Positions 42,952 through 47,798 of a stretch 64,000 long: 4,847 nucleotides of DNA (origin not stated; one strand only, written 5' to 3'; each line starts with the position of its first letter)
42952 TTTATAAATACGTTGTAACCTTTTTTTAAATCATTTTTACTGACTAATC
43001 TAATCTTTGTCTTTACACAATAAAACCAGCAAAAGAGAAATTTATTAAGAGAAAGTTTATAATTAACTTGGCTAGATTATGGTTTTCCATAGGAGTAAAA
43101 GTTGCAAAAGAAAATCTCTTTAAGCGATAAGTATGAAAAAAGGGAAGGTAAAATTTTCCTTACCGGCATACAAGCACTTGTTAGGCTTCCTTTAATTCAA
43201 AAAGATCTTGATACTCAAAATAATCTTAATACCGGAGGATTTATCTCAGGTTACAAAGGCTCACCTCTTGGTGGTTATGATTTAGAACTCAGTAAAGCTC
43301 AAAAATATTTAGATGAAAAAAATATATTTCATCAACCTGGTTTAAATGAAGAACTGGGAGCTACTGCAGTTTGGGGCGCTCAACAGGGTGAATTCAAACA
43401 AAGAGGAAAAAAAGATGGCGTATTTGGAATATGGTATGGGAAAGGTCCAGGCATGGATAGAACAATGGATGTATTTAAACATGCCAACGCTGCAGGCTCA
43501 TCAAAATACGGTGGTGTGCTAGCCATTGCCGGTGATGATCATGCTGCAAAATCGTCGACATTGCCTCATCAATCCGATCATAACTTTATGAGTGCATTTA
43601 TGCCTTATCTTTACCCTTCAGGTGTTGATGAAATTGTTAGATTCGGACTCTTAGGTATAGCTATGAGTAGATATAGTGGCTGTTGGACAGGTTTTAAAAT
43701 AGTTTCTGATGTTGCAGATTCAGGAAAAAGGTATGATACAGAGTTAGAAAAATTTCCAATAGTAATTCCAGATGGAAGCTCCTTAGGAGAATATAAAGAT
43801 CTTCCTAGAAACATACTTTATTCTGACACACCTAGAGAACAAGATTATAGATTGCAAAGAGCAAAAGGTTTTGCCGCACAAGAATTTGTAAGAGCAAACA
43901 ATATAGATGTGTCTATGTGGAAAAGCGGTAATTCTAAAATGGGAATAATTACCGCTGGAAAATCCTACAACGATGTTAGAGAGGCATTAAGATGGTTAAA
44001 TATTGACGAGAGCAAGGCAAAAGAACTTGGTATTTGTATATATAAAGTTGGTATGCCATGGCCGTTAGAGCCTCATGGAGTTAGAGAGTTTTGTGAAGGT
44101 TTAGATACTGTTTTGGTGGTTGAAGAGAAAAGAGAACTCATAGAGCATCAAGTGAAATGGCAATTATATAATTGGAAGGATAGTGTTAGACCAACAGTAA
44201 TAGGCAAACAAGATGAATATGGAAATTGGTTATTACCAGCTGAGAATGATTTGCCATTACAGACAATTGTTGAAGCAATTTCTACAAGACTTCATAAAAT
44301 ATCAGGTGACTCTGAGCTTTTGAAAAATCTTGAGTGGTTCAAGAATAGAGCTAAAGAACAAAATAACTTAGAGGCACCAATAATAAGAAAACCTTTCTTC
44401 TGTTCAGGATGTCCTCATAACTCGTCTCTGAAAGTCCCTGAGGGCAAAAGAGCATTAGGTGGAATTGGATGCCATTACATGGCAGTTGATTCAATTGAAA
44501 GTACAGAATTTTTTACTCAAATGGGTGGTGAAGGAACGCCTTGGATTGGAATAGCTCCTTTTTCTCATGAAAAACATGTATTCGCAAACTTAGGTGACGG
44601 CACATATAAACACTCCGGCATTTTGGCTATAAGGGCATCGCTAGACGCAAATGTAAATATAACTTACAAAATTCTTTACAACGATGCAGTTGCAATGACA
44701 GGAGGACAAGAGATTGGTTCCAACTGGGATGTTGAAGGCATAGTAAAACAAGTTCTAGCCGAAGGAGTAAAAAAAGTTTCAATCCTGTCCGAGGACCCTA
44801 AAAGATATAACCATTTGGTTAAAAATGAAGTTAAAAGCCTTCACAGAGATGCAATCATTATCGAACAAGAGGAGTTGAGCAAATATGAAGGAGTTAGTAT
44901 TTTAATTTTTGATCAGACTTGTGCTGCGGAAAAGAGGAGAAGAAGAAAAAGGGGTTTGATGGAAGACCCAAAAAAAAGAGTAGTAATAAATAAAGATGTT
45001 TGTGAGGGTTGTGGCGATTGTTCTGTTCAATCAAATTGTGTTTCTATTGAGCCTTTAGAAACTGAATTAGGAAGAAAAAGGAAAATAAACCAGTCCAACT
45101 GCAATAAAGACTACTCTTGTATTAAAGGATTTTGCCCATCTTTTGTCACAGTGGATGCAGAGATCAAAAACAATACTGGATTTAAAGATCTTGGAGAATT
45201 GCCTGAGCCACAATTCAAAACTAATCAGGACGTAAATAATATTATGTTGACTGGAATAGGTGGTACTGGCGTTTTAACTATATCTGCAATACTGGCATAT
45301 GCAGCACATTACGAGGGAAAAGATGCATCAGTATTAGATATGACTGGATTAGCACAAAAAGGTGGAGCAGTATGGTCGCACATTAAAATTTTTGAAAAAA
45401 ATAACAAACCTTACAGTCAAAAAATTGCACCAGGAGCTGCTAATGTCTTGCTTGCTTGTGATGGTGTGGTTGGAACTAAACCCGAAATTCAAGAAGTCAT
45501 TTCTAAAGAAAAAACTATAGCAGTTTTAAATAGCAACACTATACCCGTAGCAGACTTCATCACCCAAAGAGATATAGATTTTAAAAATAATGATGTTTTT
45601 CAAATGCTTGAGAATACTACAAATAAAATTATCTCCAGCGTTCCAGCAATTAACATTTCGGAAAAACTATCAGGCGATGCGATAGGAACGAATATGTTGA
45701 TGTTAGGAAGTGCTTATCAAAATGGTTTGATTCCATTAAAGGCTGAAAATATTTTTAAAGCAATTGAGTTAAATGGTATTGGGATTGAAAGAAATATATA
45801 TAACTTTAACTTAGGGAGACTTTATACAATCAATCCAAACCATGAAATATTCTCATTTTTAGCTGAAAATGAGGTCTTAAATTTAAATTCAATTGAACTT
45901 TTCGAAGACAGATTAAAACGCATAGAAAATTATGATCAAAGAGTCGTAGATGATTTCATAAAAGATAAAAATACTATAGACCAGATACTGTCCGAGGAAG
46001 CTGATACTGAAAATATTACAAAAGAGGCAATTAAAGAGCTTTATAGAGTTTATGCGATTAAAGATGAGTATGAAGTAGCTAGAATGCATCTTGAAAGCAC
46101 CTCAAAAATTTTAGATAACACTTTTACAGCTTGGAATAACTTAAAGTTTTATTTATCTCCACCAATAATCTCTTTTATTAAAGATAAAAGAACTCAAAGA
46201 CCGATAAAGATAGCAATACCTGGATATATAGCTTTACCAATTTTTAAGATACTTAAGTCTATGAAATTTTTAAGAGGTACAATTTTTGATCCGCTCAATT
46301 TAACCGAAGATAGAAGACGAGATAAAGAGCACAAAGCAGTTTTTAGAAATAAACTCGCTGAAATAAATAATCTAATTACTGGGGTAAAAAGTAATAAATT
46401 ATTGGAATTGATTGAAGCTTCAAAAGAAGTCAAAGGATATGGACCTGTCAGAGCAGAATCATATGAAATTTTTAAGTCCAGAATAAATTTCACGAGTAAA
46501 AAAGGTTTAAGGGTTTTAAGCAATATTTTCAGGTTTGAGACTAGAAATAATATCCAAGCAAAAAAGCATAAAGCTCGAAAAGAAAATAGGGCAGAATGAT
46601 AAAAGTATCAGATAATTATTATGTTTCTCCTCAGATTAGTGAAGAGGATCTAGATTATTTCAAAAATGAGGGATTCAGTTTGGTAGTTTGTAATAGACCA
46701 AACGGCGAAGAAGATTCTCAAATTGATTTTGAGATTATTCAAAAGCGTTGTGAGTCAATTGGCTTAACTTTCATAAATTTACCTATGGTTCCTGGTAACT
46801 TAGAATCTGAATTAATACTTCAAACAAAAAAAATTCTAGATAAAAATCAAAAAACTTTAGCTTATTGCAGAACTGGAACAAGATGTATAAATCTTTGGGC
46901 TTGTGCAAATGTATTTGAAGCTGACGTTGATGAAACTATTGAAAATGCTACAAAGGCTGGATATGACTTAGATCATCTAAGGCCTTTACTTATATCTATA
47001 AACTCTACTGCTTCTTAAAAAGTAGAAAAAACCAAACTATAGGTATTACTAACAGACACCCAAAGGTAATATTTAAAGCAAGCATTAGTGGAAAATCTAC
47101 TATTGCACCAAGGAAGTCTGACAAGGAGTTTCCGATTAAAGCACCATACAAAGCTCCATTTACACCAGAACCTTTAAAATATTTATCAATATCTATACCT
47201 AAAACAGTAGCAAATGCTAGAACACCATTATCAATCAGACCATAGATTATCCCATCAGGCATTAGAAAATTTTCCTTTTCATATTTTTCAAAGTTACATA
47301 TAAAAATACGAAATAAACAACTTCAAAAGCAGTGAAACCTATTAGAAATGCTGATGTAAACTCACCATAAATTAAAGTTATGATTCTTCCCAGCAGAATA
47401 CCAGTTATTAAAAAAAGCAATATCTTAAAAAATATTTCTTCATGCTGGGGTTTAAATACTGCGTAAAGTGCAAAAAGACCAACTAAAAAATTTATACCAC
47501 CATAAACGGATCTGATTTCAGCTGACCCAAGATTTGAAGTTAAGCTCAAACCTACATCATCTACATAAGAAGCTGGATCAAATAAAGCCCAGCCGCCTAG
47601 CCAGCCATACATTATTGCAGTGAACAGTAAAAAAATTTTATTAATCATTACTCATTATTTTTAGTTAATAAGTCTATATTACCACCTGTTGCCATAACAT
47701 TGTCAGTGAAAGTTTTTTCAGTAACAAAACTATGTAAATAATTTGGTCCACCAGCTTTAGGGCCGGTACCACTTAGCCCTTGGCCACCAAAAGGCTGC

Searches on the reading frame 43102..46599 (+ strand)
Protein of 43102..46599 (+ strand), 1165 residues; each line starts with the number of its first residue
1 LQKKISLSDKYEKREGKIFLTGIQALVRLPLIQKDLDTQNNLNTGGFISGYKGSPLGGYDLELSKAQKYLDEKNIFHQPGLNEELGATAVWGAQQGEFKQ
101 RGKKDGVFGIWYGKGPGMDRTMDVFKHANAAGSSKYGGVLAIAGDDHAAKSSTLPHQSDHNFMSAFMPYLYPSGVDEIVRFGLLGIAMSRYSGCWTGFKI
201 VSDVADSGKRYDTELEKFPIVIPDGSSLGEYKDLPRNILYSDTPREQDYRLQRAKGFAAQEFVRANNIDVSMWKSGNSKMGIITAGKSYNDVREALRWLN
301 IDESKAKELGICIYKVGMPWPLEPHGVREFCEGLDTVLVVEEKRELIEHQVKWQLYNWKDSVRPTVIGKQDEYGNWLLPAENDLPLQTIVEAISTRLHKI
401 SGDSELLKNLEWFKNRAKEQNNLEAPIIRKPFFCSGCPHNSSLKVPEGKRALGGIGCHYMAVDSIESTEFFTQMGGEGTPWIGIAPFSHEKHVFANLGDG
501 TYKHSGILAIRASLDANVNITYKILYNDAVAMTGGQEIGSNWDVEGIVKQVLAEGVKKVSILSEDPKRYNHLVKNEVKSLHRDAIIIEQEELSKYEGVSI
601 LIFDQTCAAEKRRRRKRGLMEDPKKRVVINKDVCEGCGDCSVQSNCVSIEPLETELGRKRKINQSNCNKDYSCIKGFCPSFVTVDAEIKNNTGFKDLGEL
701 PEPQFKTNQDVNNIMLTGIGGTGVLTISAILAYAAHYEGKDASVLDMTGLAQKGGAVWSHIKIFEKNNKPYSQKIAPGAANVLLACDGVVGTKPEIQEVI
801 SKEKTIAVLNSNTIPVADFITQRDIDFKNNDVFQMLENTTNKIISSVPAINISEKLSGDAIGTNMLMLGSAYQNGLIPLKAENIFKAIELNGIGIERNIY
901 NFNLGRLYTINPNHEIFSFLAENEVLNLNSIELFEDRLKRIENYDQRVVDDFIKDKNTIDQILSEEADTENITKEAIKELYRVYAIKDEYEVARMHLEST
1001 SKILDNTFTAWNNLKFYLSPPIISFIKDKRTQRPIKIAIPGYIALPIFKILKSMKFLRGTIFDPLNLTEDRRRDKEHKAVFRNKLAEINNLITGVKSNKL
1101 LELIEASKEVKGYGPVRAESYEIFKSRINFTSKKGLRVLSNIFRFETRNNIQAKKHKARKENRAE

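Call 65: search_protein_families(library=pfam, proteins=[window:43102-46599:+])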
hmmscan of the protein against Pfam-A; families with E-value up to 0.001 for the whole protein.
window:43102-46599:+ (1165 aa): 3 families
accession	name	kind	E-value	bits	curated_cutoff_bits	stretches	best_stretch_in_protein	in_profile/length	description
PF20169.3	DUF6537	-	6.5e-29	101.7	27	1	963-1128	35-201/203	Family of unknown function (DUF6537)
PF01558.24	POR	-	4.9e-19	69.6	27.4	1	720-905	1-171/173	Pyruvate ferredoxin/flavodoxin oxidoreductase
PF02775.26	TPP_enzyme_C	-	7.8e-05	23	21.9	1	454-537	1-92/151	Thiamine pyrophosphate enzyme, C-terminal TPP binding domain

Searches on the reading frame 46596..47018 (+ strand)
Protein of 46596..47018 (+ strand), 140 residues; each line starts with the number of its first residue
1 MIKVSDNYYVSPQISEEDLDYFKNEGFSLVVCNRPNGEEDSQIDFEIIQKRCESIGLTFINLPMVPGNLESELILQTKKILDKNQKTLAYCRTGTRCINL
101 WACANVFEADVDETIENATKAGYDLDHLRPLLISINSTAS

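Call 23: search_protein_families(library=pfam, proteins=[window:46596-47018:+])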
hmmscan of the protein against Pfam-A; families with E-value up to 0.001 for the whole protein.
window:46596-47018:+ (140 aa): 1 family
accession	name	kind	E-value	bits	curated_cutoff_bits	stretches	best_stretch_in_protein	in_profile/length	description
PF04273.18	BLH_phosphatase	-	2.2e-18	67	26.1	1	4-104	5-106/110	Beta-lactamase hydrolase-like protein, phosphatase-like domain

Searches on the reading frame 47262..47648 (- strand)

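Call 23: search_protein_families(library=pfam, proteins=[window:47262-47648:-])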
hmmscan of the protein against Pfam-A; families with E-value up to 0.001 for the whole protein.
window:47262-47648:- (128 aa): 1 family
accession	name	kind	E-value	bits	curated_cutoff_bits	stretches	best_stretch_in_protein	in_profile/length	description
PF14248.12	DUF4345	-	1.3e-12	48.1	26.5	1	3-118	2-117/119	Domain of unknown function (DUF4345)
